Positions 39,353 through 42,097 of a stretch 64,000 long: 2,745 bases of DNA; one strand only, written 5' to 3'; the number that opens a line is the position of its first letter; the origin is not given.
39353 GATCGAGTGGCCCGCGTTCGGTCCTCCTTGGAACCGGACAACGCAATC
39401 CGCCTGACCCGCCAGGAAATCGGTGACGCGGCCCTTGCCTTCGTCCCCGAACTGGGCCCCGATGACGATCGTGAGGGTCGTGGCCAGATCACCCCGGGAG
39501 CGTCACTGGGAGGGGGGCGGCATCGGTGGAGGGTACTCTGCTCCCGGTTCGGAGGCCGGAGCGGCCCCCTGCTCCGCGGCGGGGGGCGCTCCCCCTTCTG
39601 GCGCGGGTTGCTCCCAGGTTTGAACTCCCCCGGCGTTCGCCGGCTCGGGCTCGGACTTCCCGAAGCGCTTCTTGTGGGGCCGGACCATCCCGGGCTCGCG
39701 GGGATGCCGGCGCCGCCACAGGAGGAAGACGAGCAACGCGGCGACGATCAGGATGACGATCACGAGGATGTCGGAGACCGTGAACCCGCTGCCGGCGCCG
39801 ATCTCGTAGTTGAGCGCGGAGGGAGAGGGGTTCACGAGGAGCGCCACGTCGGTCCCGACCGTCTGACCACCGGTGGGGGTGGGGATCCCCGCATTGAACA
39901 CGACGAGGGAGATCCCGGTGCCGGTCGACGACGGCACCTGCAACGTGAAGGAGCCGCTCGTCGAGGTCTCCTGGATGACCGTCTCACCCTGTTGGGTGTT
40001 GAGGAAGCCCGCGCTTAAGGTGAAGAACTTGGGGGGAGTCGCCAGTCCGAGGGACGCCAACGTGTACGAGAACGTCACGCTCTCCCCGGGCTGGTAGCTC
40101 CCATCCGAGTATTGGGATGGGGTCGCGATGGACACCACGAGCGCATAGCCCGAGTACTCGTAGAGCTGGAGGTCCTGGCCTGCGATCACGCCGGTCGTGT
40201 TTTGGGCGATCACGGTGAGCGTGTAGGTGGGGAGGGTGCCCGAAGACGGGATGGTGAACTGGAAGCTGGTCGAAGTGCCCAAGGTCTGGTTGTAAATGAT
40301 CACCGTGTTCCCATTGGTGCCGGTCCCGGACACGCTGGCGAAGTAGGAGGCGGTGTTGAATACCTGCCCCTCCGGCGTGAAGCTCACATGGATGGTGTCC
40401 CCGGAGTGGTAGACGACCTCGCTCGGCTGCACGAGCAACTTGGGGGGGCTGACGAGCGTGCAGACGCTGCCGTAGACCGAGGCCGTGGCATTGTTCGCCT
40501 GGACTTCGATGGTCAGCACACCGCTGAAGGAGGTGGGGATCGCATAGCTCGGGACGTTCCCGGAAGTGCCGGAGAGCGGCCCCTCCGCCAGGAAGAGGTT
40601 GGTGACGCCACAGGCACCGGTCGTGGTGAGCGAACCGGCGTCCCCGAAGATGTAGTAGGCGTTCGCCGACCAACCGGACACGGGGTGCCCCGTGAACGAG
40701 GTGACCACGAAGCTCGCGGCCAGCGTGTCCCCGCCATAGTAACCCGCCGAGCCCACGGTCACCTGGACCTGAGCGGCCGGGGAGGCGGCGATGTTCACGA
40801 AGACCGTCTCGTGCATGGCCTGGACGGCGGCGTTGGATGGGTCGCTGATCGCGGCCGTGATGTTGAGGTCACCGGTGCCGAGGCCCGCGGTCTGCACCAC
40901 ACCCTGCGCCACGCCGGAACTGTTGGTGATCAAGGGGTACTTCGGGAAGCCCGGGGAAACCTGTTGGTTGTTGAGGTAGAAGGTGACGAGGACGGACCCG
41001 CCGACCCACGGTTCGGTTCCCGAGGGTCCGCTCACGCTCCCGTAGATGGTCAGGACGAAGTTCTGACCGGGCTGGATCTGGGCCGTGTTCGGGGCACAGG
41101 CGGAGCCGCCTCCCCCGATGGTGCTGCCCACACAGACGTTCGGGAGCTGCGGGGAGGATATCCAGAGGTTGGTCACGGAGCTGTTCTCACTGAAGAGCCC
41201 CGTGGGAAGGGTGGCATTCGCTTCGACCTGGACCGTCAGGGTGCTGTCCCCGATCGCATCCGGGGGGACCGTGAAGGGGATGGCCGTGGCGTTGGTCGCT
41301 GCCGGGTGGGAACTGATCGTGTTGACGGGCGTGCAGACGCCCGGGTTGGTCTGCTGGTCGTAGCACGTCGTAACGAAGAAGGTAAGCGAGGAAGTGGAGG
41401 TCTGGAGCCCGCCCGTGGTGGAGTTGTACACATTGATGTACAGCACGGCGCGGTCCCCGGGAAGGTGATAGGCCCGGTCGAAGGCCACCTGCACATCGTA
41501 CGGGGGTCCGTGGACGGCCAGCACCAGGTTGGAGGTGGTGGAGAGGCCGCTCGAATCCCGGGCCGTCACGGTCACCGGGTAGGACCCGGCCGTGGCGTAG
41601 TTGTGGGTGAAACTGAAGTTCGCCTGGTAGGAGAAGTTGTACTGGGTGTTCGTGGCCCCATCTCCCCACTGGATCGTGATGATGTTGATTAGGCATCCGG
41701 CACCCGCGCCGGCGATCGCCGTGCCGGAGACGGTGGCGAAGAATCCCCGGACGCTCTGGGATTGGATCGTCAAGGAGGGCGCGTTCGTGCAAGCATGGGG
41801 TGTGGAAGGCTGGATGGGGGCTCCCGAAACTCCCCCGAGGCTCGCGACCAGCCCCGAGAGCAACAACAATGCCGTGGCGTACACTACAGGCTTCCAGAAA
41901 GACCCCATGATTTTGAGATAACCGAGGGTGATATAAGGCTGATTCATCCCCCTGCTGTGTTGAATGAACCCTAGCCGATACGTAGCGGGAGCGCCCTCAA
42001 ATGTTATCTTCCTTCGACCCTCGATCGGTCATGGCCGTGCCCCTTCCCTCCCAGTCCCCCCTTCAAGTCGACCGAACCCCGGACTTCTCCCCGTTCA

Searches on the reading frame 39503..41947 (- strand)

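Call 60: search_protein_families(library=pfam, proteins=[window:39503-41947:-], max_evalue=0.001)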
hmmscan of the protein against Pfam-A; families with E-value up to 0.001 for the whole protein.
window:39503-41947:- (814 aa): 2 families
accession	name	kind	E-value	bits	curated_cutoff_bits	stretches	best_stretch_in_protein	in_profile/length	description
PF18911.6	PKD_4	-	2.3e-06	28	27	1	93-140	40-80/85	PKD domain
PF00801.26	PKD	-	0.00012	22.4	23.5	1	95-139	37-75/80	PKD domain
